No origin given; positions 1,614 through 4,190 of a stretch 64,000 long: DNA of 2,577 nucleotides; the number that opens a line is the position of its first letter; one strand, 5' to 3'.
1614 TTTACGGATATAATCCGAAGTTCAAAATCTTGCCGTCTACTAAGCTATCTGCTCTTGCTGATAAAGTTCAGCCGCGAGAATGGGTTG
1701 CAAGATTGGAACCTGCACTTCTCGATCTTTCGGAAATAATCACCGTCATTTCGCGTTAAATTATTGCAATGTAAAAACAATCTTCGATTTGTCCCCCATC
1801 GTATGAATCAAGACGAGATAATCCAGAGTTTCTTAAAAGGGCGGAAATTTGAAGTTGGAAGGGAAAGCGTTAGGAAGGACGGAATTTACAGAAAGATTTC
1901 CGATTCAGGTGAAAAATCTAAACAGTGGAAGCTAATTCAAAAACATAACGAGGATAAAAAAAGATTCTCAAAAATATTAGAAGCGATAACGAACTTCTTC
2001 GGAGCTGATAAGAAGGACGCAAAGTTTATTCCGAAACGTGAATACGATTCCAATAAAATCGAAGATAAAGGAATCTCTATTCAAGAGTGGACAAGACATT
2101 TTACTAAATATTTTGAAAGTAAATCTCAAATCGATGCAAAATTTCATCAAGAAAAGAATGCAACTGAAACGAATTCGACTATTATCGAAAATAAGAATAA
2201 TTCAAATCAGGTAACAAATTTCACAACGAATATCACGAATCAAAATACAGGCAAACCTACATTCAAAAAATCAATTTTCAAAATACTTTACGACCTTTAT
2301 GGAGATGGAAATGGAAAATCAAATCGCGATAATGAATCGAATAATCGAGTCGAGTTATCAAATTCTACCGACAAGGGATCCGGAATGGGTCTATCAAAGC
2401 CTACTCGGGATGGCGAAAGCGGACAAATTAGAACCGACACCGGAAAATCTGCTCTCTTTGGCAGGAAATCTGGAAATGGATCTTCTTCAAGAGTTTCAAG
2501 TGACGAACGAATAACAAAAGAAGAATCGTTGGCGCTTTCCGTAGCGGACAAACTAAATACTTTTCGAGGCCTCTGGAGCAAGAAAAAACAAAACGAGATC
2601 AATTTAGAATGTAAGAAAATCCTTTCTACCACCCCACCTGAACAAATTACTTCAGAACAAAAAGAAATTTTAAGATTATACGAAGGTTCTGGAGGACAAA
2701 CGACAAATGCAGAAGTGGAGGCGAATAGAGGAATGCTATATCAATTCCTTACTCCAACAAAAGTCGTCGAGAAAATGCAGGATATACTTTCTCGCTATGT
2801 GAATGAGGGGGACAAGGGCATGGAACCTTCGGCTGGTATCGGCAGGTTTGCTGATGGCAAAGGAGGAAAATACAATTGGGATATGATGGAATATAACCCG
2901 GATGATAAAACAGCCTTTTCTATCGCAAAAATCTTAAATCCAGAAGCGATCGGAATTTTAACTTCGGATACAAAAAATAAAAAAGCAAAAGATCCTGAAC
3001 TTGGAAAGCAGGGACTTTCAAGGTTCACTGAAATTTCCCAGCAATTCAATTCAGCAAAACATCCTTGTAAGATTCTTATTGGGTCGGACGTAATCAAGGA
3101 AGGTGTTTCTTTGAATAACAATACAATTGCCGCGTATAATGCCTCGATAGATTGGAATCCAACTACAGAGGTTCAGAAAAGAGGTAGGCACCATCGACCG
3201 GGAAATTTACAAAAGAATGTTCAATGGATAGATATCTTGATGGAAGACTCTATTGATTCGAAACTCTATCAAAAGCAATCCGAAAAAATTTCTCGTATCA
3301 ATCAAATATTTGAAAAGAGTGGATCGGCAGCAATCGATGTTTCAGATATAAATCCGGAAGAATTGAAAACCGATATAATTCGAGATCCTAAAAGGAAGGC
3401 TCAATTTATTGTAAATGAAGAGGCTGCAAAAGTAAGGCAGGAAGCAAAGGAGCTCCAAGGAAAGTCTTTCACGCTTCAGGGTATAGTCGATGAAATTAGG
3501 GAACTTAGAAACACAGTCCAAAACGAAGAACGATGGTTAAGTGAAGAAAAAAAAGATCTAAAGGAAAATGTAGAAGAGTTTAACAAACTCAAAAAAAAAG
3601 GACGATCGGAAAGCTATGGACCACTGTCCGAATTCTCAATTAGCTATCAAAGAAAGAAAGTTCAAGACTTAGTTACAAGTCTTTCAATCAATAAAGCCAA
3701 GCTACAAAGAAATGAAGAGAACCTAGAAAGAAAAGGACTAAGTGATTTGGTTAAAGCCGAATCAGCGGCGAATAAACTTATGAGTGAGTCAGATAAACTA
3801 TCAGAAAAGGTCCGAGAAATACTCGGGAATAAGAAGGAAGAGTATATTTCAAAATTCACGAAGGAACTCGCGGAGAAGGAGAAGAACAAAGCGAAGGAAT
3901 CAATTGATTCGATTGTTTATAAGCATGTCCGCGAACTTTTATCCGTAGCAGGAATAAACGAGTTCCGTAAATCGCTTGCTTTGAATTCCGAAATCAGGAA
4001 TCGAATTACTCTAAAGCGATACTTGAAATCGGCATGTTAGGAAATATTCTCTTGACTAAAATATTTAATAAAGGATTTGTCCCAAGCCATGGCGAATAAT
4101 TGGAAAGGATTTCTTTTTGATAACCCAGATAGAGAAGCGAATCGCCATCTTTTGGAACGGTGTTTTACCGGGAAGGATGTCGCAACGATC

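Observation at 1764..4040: Virion-module protein built from an MTase remnant and an SNF2 helicase C-terminal remnant (DarB-like vestige?)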

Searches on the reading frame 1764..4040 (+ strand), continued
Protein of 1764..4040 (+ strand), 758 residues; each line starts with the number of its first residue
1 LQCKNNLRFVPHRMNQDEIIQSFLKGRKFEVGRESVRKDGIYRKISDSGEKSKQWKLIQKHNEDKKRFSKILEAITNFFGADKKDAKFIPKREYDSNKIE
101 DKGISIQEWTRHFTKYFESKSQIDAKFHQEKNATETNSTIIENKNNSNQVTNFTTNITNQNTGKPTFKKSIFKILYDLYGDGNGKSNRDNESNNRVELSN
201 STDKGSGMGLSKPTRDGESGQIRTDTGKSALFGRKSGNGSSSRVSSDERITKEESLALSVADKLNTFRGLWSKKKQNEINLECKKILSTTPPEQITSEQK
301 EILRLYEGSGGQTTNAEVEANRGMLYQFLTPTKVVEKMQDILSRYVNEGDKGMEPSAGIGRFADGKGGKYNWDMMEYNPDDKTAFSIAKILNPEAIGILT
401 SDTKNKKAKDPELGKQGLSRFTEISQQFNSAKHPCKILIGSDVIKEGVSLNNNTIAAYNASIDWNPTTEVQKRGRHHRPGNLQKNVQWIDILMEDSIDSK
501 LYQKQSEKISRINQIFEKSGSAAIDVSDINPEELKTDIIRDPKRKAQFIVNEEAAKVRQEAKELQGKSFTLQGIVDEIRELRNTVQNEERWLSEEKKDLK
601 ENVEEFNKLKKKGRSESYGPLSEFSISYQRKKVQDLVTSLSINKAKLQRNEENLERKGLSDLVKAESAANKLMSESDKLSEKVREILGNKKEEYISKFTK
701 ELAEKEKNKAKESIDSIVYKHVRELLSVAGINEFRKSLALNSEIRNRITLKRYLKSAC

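Call 79: predict_structure(alignment_id=A2)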
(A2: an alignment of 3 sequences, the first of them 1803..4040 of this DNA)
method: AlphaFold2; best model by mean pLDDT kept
length: 745 residues; sequences in the alignment: 3
mean_pLDDT: 40.0   pTM: 0.29
mean pLDDT of the five models: 40.0, 38.9, 38.3, 37.8, 37.6
residues with pLDDT >= 90: 6; 70-90: 79; 50-70: 77; < 50: 583
segments of 3 or more residues with pLDDT < 50: 1-529, 700-706, 708-745
pLDDT, mean of each block of 10 residues (from residue 1): 35 34 38 44 42 37 34 31 32 36 35 34 32 27 23 27 29 23 23 25 25 24 23 28 30 31 39 37 37 30 30 32 38 34 32 31 35 33 28 31 33 31 28 30 28 28 28 23 28 28 27 31 39 51 54 59 75 84 90 86 66 77 77 81 74 68 58 55 57 55 47 40 31 33 28
secondary structure, 60 per line:
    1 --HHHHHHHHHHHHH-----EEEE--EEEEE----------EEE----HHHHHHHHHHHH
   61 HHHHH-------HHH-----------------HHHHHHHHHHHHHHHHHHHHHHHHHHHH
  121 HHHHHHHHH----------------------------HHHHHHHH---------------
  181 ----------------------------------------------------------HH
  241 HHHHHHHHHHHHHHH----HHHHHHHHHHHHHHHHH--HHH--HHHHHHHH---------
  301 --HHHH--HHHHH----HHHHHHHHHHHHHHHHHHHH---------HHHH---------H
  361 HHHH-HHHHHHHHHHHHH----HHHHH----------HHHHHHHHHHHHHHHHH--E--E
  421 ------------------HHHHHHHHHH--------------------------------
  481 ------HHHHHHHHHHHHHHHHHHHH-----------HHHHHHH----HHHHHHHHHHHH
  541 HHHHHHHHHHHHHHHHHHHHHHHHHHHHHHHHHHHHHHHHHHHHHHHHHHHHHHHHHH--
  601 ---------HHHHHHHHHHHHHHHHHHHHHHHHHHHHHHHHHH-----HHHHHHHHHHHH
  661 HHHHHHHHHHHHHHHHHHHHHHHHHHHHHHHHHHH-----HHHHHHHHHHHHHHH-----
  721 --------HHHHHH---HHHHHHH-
elements in order (helices of 4 or more, strands of 3 or more residues): H3-15 E21-24 E27-31 E42-44 H49-65 H93-129 H158-165 H239-255 H260-276 H284-291 H303-306 H309-313 H318-337 H347-350 H360-364 H366-378 H383-387 H398-414 H439-448 H487-506 H518-524 H529-598 H610-643 H649-695 H701-715 H729-734 H738-744
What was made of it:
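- Checked: The tail is predicted as three long helices, aa 529-695, the only part of a poor AF2 model with pLDDT 55-90 (call 79).
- The structure prediction was uninformative for the fused centre (mean pLDDT 40, call 79).
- Tried and rejected: The AF2 model built from a 3-sequence alignment was too poor to judge the fused centre (mean pLDDT 40, call 79), so no fold search was run.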

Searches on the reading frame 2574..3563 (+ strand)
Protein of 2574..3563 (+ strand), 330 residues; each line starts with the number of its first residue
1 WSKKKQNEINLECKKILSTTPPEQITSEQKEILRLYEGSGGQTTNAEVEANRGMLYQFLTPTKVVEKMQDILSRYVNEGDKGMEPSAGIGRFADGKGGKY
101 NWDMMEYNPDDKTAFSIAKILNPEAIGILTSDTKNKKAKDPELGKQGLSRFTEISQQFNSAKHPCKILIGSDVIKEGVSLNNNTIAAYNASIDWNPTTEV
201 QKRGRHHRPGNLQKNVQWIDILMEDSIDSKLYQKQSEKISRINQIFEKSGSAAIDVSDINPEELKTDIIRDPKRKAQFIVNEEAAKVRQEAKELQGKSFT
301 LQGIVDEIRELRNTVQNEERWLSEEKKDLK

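Call 39: find_homologous_proteins(query=window:2574-3563:+, max_evalue=1e-8)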
Query window:2574-3563:+ (330 aa): 2 proteins with E <= 1e-8 among 2284 candidates.
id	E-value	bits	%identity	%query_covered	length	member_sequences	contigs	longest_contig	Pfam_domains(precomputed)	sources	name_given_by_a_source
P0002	7.2e-120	418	89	68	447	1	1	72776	PF00271.38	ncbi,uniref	ncbi:restriction endonuclease subunit M, partial [Leptospira sp. 201903071]|uniref:helicase-related 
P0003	3.2e-62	229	82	38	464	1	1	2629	PF07669.18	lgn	-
